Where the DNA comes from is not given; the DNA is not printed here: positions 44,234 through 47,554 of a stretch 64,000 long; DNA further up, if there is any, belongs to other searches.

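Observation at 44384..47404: Orphan FGAM-synthase (PurL+PurQ)-like protein with all recognisable catalytic motifs replaced: a bacterial pseudo-FGARAT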

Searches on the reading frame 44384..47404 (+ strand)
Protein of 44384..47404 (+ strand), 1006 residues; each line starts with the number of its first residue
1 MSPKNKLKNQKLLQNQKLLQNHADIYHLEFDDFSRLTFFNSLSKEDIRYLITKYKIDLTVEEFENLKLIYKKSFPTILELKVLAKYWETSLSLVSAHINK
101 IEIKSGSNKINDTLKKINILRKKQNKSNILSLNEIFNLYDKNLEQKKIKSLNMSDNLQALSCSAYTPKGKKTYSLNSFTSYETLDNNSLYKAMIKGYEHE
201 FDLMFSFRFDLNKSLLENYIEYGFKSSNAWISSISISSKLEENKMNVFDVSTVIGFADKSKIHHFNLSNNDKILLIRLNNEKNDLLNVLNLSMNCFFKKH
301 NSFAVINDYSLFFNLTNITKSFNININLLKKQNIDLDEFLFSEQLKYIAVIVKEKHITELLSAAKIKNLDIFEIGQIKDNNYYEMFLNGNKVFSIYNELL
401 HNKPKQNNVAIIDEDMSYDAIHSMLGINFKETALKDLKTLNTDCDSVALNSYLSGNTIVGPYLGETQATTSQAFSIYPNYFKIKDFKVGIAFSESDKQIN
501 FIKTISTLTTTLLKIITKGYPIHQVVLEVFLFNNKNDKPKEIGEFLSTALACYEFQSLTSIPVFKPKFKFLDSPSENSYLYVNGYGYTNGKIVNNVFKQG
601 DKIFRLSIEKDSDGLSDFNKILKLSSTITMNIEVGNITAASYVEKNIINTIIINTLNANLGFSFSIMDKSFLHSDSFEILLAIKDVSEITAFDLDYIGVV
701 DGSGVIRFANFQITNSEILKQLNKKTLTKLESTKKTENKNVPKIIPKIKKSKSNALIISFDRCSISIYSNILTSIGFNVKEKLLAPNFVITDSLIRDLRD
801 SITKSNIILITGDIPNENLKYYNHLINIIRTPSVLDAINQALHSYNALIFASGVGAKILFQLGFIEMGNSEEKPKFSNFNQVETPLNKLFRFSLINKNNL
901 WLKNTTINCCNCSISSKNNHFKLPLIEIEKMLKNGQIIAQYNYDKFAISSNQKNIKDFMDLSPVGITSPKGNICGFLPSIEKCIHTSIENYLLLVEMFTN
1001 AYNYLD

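Call 5: search_protein_families(library=pfam, proteins=[window:44384-47404:+], max_evalue=0.01)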
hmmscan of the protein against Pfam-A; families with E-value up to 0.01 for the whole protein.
window:44384-47404:+ (1006 aa): 1 family
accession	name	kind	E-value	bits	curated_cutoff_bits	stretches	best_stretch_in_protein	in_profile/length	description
PF13507.12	GATase_5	-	3.9e-07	29.9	27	1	823-1004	66-259/260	CobB/CobQ-like glutamine amidotransferase domain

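Call 6: search_protein_families(library=ncbifam, proteins=[window:44384-47404:+], max_evalue=0.01)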
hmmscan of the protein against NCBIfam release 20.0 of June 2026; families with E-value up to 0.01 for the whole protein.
window:44384-47404:+ (1006 aa): 3 families
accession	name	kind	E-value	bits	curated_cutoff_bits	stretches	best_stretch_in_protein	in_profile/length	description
TIGR01857.1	FGAM-synthase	equivalog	1.4e-23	82.4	1057.05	2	319-981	517-1213/1239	phosphoribosylformylglycinamidine synthase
NF002290.1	PRK01213.1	equivalog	0.0006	18.1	648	1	329-415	281-367/723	phosphoribosylformylglycinamidine synthase subunit PurL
TIGR01736.1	FGAM_synth_II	equivalog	0.0052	15.1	525.75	0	329-446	282-399/718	phosphoribosylformylglycinamidine synthase subunit PurL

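Call 7: find_homologous_proteins(query=window:44384-47404:+, max_evalue=0.001)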
Query window:44384-47404:+ (1006 aa): 3 proteins with E <= 0.001 among 8000 candidates.
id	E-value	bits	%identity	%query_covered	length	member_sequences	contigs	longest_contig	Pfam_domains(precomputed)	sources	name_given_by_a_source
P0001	0.0e+0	2146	99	100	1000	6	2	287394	PF13507.13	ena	-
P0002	0.0e+0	1346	64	98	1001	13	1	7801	PF13507.13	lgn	-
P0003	5.7e-295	999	51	98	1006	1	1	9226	-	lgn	-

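Call 10: find_encoding_contigs(protein=P0002, flank=10000, max_places=3)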
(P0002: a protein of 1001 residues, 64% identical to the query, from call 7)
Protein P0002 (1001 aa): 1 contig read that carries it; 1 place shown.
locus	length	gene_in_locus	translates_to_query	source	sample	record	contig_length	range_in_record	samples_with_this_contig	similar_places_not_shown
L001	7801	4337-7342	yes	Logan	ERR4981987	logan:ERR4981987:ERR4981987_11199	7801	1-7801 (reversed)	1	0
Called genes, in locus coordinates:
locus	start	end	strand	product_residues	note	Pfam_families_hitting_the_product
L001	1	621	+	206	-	?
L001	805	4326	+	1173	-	PF09479:Flg_new, PF13306:LRR_5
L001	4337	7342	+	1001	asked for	PF13507:GATase_5 (weak)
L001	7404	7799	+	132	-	?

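Call 11: find_encoding_contigs(protein=P0003, flank=10000, max_places=3)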
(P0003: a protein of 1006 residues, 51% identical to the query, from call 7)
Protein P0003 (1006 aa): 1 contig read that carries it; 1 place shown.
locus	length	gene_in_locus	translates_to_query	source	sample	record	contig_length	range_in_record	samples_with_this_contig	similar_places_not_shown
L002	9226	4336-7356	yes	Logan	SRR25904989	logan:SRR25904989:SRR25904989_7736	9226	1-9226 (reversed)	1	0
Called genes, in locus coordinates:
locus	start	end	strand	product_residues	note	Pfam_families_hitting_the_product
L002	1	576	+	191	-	?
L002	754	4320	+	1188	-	PF09479:Flg_new, PF13306:LRR_5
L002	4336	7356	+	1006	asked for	-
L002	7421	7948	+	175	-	-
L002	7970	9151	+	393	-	-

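Call 12: find_related_loci(query=A1, collection=genome_contigs, flank=10000)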
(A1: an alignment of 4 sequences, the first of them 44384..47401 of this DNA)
Query A1 (1006 aa) in genome_contigs; peptide patterns used: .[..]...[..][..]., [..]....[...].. (x = any residue, [..] = any of these).
134 stretches matched a pattern; 1 encode a relative of the query (tblastn E <= 1e-3); 1 distinct loci.
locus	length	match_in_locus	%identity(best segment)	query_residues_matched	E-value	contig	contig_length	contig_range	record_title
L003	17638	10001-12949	65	19-1005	0e+0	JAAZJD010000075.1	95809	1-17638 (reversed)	MAG: Clostridiales bacterium isolate AS21ysBPME_203 157925_AS21, whole genome shotgun sequence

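Call 14: search_solved_structures(query=A1, max_evalue=1, show_alignments=2)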
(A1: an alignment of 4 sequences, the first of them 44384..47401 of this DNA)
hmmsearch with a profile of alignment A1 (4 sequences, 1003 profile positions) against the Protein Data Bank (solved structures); distinct sequences matched with E-value up to 1: 0.

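Call 18: search_protein_families(library=padloc, proteins=[window:44384-47404:+], max_evalue=0.01)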
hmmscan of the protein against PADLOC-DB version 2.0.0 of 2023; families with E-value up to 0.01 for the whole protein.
window:44384-47404:+ (1006 aa): 0 families

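Call 31: search_protein_representatives(alignment_id=A1)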
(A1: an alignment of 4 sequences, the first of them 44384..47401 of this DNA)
Query: 4 sequences, 1003 profile positions. Proteins with E-value up to 0.001 (for the whole library): 104; up to 1e-10: 57; up to 1e-30: 21. The best 104 are listed.
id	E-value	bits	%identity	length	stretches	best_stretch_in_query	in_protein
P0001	0.0e+00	1999.5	-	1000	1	1-1000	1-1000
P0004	5.6e-129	448.2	-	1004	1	10-1001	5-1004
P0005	8.7e-96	338.3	-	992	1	26-1000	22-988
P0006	1.6e-93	330.8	-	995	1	48-1000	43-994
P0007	1.5e-92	327.6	-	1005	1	23-1000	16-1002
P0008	2.5e-89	316.9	-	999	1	33-999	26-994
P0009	1.7e-87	310.9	-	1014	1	23-1000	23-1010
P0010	2.5e-87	310.3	-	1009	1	15-999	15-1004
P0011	7.6e-64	232.6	-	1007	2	246-1001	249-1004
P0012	9.0e-64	232.4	-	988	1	72-999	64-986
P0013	1.4e-60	221.8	-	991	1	36-1000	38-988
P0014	3.2e-57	210.7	-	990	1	47-975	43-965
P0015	2.3e-56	207.8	-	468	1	539-999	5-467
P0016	1.0e-53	199.0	-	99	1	624-722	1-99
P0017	2.7e-47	177.8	-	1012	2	333-935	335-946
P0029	6.7e-21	90.4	-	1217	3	316-697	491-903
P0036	2.3e-17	78.7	-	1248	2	312-987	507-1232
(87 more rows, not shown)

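Call 39: find_homologous_proteins(query=A2, max_evalue=1e-10)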
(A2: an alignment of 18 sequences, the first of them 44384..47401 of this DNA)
Query A2 (18 sequences) (1006 aa, profile of the alignment): 5 proteins with E <= 1e-10 among 8000 candidates.
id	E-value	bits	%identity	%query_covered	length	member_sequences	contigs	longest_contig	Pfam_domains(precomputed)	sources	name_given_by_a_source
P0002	0.0e+0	1155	64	98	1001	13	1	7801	PF13507.13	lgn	-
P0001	0.0e+0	1134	99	100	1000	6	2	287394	PF13507.13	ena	-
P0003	0.0e+0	1128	51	98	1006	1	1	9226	-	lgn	-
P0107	3.5e-12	63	24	11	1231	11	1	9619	PF18076.7,PF22689.2,PF18072.7,PF13507.13,PF02769.28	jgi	jgi:phosphoribosylformylglycinamidine synthase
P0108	2.1e-11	61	28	14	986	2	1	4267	PF18072.7,PF00586.30,PF02769.28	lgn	-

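Call 42: find_homologous_proteins(query=A3, max_evalue=1e-10)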
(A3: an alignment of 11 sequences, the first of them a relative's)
Query A3 (11 sequences) (1004 aa, profile of the alignment): 6 proteins with E <= 1e-10 among 8000 candidates.
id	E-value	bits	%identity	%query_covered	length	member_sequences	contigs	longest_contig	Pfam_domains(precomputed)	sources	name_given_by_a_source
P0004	0.0e+0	1309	100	100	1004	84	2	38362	PF13507.13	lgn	-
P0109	0.0e+0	1207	87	100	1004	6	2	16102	PF13507.13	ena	-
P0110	0.0e+0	1027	33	99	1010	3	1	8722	PF13507.13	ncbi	-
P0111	1.1e-98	350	25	56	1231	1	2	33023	PF18072.7,PF00586.30,PF13507.13,PF02769.28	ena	-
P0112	1.2e-98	350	25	56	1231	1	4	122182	PF18072.7,PF00586.30,PF13507.13,PF02769.28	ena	-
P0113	1.6e-14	71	20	30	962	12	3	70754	PF18072.7,PF00586.30,PF02769.28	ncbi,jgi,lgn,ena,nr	ncbi:MAG: phosphoribosylformylglycinamidine synthase subunit PurL [Candidatus Omnitrophota bacterium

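Call 44: list_cluster_members(proteins=[P0110, P0004, P0001, P0002, P0111])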
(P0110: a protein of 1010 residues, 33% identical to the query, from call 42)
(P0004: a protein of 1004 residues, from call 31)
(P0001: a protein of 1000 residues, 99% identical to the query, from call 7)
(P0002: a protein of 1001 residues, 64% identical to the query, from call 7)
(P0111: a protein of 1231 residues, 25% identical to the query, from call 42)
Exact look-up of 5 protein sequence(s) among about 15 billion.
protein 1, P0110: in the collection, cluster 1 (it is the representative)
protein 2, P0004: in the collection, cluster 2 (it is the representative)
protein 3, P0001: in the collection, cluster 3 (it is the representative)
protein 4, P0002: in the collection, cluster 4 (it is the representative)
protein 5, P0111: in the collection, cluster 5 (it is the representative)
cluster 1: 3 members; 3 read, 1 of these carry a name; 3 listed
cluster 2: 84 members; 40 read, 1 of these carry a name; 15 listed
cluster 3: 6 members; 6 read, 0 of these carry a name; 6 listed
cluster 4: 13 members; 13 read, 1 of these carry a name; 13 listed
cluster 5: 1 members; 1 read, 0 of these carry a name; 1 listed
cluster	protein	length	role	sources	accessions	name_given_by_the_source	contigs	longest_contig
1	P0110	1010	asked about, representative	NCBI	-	-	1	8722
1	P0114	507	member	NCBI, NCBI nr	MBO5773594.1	MAG: hypothetical protein J6R44_02045, partial [Clostridia bacterium] | hypothetical protein [Clostridia bacterium]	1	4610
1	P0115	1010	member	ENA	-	-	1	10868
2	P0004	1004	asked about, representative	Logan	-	-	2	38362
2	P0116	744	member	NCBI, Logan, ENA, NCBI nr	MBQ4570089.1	MAG: DUF3987 domain-containing protein [Bacilli bacterium] | DUF3987 domain-containing protein [Bacilli bacterium]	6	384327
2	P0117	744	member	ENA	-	-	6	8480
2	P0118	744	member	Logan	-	-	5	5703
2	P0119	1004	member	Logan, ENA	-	-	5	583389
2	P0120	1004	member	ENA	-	-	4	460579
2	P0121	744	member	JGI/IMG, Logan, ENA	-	-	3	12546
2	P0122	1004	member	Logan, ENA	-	-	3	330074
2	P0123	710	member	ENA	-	-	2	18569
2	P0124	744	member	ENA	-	-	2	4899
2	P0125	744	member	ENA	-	-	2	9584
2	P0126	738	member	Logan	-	-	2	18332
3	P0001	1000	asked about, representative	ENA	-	-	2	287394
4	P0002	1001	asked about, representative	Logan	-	-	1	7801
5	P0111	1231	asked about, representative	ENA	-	-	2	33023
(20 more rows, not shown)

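Call 46: find_encoding_contigs(protein=P0004, flank=10000, max_places=3)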
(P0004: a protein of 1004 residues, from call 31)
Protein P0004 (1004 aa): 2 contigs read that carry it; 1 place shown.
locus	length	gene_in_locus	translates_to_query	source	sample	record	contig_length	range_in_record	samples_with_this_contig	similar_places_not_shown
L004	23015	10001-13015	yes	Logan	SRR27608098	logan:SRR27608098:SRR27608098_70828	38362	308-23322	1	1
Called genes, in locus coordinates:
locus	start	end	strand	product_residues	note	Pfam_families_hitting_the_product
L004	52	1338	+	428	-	PF05496:RuvB_N, PF00004:AAA, PF13173:AAA_14, PF16193:AAA_assoc_2, PF12002:MgsA_C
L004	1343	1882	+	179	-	PF02915:Rubrerythrin, PF21349:RUBY_RBDX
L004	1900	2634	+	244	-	PF13476:AAA_23 (weak), PF00005:ABC_tran, PF13304:AAA_21 (weak)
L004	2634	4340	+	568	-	PF16949:ABC_tran_2 (weak), PF09847:12TM_1 (weak)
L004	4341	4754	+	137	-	PF03652:RuvX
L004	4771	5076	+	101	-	PF06949:DUF1292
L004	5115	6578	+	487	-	PF18887:MBG_3 (faint), PF18676:MBG_2 (weak)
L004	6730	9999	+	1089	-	PF09479:Flg_new, PF13306:LRR_5 (weak), PF13855:LRR_8 (faint), PF13306:LRR_5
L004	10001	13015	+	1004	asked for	PF13507:GATase_5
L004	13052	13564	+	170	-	-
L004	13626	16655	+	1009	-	PF22907:Ams1-like_1st, PF01074:Glyco_hydro_38N, PF09261:Alpha-mann_mid, PF07748:Glyco_hydro_38C, PF17677:Glyco_hydro38C2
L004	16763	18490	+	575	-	PF13347:MFS_2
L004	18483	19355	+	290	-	PF13306:LRR_5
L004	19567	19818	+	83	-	PF21699:TM1266-like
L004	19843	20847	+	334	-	-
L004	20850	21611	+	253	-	PF00528:BPD_transp_1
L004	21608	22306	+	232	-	PF13476:AAA_23 (weak), PF00005:ABC_tran, PF13401:AAA_22 (weak)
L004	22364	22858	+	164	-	PF02075:RuvC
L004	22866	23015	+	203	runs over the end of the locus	PF01330:RuvA_N, PF00633:HHH (faint), PF14520:HHH_5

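Call 47: find_encoding_contigs(protein=P0110, flank=10000, max_places=3)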
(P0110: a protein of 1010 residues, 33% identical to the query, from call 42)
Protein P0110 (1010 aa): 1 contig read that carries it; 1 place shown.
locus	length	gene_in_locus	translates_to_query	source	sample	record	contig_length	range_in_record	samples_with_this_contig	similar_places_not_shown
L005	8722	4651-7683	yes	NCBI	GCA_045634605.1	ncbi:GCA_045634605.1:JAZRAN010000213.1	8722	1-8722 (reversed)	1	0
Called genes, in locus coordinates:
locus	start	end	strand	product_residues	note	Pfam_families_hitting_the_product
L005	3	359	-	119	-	?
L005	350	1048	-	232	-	PF23023:Anti-Pycsar_Apyc1 (weak), PF00753:Lactamase_B, PF12706:Lactamase_B_2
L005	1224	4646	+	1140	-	PF09479:Flg_new, PF13306:LRR_5, PF13855:LRR_8 (faint)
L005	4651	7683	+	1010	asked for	PF13507:GATase_5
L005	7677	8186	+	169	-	-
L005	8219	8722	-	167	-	?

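Call 60: find_related_loci(query=A3, collection=metagenome_contigs, flank=6000)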
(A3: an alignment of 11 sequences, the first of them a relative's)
Query A3 (1004 aa) in metagenome_contigs; peptide patterns used: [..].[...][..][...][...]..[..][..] (x = any residue, [..] = any of these).
36 stretches matched a pattern; 5 encode a relative of the query (tblastn E <= 1e-3); 5 distinct loci.
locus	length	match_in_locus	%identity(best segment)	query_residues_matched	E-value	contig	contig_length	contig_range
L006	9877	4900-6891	24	343-972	5e-37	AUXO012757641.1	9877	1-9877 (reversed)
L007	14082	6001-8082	23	315-972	1e-34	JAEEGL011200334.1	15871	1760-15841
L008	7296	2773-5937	23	28-1003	7e-34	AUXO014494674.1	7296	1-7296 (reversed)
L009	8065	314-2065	23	441-1003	9e-34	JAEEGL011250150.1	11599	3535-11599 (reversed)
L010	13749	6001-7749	24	442-1003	2e-30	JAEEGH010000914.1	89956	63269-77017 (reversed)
